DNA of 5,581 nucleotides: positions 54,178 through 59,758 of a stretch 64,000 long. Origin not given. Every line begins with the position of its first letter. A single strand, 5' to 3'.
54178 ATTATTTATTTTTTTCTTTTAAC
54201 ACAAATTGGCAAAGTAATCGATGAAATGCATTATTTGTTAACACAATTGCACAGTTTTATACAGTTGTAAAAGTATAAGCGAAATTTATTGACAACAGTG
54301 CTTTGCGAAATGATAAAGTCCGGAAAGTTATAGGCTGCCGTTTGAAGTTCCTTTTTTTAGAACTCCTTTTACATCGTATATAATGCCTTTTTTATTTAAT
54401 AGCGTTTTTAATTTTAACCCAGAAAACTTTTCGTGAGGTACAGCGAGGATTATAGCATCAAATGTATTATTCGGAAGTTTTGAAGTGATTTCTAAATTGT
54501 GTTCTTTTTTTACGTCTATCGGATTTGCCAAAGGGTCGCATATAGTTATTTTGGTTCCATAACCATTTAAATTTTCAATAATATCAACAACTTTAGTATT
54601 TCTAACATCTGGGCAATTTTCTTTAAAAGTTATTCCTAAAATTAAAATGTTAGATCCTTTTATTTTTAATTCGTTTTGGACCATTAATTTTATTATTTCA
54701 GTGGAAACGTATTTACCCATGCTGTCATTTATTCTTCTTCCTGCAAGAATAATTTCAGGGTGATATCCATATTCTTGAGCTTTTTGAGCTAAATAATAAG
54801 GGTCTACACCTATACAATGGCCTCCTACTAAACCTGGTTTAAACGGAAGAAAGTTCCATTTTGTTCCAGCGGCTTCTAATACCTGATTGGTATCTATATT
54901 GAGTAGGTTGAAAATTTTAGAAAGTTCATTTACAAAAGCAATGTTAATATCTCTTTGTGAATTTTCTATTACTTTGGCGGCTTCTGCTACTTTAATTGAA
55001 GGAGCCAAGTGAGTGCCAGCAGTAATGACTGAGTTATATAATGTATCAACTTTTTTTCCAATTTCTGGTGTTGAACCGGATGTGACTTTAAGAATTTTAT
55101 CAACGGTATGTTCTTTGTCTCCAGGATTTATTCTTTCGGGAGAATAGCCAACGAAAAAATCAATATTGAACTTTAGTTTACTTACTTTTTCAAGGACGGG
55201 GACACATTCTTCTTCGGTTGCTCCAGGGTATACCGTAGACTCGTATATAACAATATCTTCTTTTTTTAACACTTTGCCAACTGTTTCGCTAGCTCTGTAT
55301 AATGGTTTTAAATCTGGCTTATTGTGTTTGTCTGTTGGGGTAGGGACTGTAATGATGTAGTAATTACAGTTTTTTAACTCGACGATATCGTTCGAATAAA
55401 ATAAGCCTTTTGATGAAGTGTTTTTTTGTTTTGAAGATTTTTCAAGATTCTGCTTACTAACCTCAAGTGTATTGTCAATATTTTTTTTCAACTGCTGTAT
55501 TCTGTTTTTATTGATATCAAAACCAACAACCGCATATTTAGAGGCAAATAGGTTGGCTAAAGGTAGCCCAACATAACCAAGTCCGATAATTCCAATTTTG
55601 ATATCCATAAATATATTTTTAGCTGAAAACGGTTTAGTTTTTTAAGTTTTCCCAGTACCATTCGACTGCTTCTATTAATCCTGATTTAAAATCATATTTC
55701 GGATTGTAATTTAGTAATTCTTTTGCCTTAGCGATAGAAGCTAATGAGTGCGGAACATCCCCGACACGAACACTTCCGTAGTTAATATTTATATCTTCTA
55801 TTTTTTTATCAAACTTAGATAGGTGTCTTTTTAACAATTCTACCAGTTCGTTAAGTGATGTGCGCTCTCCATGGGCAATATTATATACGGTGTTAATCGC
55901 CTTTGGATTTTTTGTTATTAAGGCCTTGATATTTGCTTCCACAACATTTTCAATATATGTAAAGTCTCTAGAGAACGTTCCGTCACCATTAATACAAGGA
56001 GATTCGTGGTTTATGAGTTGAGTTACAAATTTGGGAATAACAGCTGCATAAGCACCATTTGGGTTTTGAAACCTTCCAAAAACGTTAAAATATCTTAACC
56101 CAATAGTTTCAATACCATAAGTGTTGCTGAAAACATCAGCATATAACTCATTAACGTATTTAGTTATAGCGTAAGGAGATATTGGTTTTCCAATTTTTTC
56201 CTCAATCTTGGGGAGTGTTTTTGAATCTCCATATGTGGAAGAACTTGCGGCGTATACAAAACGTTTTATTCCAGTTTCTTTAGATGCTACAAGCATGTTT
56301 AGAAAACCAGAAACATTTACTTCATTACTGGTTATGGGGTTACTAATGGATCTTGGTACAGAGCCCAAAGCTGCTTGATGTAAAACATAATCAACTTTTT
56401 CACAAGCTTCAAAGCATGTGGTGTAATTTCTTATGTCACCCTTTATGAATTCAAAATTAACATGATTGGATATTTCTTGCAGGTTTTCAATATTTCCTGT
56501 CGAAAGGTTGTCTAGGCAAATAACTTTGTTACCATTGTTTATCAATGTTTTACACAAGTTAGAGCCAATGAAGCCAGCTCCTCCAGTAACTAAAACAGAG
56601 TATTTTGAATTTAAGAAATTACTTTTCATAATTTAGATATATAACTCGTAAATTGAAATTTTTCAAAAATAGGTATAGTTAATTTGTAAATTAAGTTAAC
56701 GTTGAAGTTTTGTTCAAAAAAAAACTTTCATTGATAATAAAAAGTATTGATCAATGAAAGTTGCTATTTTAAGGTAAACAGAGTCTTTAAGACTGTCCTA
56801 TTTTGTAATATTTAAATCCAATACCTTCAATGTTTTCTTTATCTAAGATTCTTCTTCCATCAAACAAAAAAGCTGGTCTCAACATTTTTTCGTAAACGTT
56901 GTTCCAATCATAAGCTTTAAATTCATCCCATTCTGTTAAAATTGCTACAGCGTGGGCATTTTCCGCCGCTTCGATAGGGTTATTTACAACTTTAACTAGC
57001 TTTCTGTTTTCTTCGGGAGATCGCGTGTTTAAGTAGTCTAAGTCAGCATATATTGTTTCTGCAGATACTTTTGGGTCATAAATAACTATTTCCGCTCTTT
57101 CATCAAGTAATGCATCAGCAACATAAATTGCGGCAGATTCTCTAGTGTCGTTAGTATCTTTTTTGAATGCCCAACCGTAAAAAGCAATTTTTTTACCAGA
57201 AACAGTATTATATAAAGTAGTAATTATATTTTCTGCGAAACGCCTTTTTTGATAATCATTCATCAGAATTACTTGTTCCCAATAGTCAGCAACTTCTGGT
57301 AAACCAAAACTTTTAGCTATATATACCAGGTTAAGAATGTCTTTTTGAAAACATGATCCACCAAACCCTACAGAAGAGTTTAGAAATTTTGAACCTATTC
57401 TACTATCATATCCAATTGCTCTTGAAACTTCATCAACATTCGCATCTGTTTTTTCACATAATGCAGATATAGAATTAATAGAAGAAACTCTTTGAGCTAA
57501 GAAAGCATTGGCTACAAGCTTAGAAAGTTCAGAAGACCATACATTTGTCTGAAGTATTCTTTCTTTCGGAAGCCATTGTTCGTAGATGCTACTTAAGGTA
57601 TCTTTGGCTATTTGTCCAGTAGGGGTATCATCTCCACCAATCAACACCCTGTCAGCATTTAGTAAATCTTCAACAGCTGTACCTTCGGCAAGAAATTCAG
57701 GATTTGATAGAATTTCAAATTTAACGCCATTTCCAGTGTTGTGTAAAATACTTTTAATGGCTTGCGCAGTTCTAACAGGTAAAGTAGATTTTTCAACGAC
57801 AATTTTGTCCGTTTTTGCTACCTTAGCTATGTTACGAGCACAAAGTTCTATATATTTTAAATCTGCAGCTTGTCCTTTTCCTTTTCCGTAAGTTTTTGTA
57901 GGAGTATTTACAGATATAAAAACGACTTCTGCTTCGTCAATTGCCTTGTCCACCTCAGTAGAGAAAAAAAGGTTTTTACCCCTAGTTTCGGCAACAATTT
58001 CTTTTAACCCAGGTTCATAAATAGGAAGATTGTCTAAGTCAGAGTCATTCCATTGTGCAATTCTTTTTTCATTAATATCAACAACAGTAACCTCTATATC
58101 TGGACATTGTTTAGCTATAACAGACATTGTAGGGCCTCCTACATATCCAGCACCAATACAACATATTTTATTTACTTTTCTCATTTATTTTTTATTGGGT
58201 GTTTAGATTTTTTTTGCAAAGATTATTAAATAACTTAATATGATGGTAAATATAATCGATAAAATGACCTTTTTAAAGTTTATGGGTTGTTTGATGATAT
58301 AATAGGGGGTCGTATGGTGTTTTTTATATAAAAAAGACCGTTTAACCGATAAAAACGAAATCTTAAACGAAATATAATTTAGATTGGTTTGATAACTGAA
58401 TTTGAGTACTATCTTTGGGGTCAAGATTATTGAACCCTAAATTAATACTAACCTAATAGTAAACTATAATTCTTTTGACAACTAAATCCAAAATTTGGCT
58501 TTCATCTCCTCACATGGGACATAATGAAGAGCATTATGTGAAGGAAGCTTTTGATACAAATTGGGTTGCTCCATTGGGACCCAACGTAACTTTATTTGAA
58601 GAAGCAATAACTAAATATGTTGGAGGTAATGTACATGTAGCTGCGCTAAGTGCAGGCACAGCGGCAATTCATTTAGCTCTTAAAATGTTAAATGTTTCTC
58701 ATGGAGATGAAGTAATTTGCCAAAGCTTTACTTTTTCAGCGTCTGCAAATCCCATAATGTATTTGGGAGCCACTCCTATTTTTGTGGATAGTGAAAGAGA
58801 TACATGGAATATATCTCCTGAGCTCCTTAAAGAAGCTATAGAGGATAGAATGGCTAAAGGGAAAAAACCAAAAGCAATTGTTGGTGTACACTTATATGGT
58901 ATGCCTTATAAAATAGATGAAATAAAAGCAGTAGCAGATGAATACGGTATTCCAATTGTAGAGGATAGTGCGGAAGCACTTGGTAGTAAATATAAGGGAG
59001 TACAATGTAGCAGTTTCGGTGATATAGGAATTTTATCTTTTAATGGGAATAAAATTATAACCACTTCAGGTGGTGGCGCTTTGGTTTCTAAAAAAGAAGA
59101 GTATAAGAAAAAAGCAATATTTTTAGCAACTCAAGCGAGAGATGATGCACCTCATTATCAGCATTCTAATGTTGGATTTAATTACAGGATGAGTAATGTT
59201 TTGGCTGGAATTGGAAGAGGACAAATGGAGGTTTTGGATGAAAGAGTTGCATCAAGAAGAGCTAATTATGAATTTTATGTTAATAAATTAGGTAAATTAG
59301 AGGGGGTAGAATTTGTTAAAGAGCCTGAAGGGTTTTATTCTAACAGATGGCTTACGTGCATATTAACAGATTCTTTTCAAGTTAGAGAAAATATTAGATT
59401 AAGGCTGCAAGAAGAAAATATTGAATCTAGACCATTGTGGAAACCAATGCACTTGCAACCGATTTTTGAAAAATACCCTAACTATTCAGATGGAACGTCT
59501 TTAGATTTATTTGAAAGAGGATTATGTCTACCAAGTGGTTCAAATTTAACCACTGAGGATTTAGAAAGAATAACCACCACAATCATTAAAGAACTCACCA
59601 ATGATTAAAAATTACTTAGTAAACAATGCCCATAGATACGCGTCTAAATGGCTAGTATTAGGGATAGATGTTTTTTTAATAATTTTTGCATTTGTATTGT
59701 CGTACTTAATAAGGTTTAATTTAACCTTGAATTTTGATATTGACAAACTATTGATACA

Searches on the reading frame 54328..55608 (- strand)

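Call 8: search_protein_families(library=pfam, proteins=[window:54328-55608:-], max_evalue=0.00001)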
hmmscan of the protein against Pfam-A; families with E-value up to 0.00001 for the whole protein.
window:54328-55608:- (426 aa): 4 families
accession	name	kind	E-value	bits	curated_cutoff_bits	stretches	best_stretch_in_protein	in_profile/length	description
PF03721.20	UDPG_MGDP_dh_N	-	3e-35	121.9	27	1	4-182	2-178/187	UDP-glucose/GDP-mannose dehydrogenase family, NAD binding domain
PF00984.24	UDPG_MGDP_dh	-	6.8e-26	90.7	25.4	1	207-295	2-93/94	UDP-glucose/GDP-mannose dehydrogenase family, central domain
PF03720.21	UDPG_MGDP_dh_C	-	8.9e-21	74.6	30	1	322-418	1-102/103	UDP-glucose/GDP-mannose dehydrogenase family, UDP binding domain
PF02737.24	3HCDH_N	-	7.5e-06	26.4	22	0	4-88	1-86/180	3-hydroxyacyl-CoA dehydrogenase, NAD binding domain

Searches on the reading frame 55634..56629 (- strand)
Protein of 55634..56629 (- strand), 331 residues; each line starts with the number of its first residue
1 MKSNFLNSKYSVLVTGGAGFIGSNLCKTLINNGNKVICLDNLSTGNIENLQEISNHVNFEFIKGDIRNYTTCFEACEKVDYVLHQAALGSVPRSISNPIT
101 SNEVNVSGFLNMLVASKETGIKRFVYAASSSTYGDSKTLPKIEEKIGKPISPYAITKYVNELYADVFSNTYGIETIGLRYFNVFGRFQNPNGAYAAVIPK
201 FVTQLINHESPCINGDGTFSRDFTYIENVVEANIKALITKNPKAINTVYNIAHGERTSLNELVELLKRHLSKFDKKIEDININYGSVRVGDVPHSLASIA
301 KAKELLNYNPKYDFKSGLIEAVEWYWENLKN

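Call 8: search_protein_families(library=pfam, proteins=[window:55634-56629:-], max_evalue=0.00001)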
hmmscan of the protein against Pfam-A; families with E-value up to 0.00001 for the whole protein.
window:55634-56629:- (331 aa): 9 families
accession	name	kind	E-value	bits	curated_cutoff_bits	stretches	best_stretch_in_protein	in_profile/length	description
PF01370.27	Epimerase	-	2.9e-58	197.5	20.9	1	12-252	1-240/240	NAD dependent epimerase/dehydratase family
PF16363.11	GDP_Man_Dehyd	-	8.4e-55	187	27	1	13-318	1-329/332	GDP-mannose 4,6 dehydratase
PF01073.25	3Beta_HSD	-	8.8e-25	87.7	22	1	13-237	1-229/280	3-beta hydroxysteroid dehydrogenase/isomerase family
PF02719.21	Polysacc_synt_2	-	7.5e-24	84.9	20.2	1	12-291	1-267/293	Polysaccharide biosynthesis protein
PF00106.31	adh_short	-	1.8e-07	31.3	26.6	1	12-80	3-72/195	short chain dehydrogenase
PF05368.20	NmrA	-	5.1e-07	30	27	1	9-133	2-111/298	NmrA-like family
PF07993.18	NAD_binding_4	-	1.5e-06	28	20.1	0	14-171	1-177/258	Male sterility protein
PF13460.12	NAD_binding_10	-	1.7e-06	28.5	27.2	1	16-142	1-112/184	NAD(P)H-binding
PF04321.23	RmlD_sub_bind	-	3.8e-06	26.6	27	1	12-162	3-134/287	RmlD substrate binding domain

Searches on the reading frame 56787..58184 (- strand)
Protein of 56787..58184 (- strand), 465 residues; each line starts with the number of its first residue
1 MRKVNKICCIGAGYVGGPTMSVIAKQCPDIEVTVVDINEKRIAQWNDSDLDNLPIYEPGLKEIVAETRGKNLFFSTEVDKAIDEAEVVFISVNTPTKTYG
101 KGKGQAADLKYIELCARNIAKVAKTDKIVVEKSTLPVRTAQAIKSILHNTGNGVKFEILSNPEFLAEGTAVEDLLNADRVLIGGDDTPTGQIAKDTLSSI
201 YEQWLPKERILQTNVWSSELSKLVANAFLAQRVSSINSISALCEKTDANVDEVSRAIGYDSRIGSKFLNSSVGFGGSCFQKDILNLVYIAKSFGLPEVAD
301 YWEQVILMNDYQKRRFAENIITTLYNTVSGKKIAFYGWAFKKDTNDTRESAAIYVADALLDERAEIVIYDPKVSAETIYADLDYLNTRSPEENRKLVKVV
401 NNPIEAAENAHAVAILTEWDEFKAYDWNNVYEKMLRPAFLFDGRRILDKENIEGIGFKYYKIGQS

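Call 8: search_protein_families(library=pfam, proteins=[window:56787-58184:-], max_evalue=0.00001)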
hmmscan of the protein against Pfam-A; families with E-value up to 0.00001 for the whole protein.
window:56787-58184:- (465 aa): 3 families
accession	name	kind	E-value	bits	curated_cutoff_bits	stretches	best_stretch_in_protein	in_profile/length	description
PF03721.20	UDPG_MGDP_dh_N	-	4.2e-61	206.2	27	1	6-194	2-185/187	UDP-glucose/GDP-mannose dehydrogenase family, NAD binding domain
PF00984.24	UDPG_MGDP_dh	-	1.2e-30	105.9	25.4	1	216-310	1-93/94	UDP-glucose/GDP-mannose dehydrogenase family, central domain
PF03720.21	UDPG_MGDP_dh_C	-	1.9e-30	105.7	30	1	334-449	1-103/103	UDP-glucose/GDP-mannose dehydrogenase family, UDP binding domain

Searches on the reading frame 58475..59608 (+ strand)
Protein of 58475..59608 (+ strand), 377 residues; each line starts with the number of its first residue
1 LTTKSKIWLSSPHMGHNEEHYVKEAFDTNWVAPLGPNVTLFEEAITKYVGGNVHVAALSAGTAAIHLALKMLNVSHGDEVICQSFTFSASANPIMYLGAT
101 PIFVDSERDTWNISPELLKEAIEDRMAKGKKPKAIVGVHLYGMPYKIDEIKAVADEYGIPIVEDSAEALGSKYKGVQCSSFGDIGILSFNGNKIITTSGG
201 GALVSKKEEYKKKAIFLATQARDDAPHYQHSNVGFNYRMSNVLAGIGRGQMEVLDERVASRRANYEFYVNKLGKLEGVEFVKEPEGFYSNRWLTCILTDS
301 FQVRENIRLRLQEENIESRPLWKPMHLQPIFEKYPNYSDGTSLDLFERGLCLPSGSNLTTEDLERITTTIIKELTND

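Call 20: search_protein_families(library=pfam, proteins=[window:58475-59608:+], max_evalue=10)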
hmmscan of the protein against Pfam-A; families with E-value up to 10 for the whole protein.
window:58475-59608:+ (377 aa): 6 families
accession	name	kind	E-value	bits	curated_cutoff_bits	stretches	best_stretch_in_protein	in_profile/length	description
PF01041.23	DegT_DnrJ_EryC1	-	2.2e-95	320.4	19.8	1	14-370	3-359/360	DegT/DnrJ/EryC1/StrS aminotransferase family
PF00155.27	Aminotran_1_2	-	7.3e-06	25.8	19.7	1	40-165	46-186/361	Aminotransferase class I and II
PF01276.26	OKR_DC_1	-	6.7e-05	22.2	27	1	60-171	89-210/417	Orn/Lys/Arg decarboxylase, major domain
PF01212.27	Beta_elim_lyase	-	0.00055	19.8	27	1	36-166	32-170/288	Beta-eliminating lyase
PF00266.25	Aminotran_5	-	0.0033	16.9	21.5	1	57-210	66-218/371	Aminotransferase class-V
PF00282.25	Pyridoxal_deC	-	0.1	11.8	27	1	109-168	176-238/375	Pyridoxal-dependent decarboxylase conserved domain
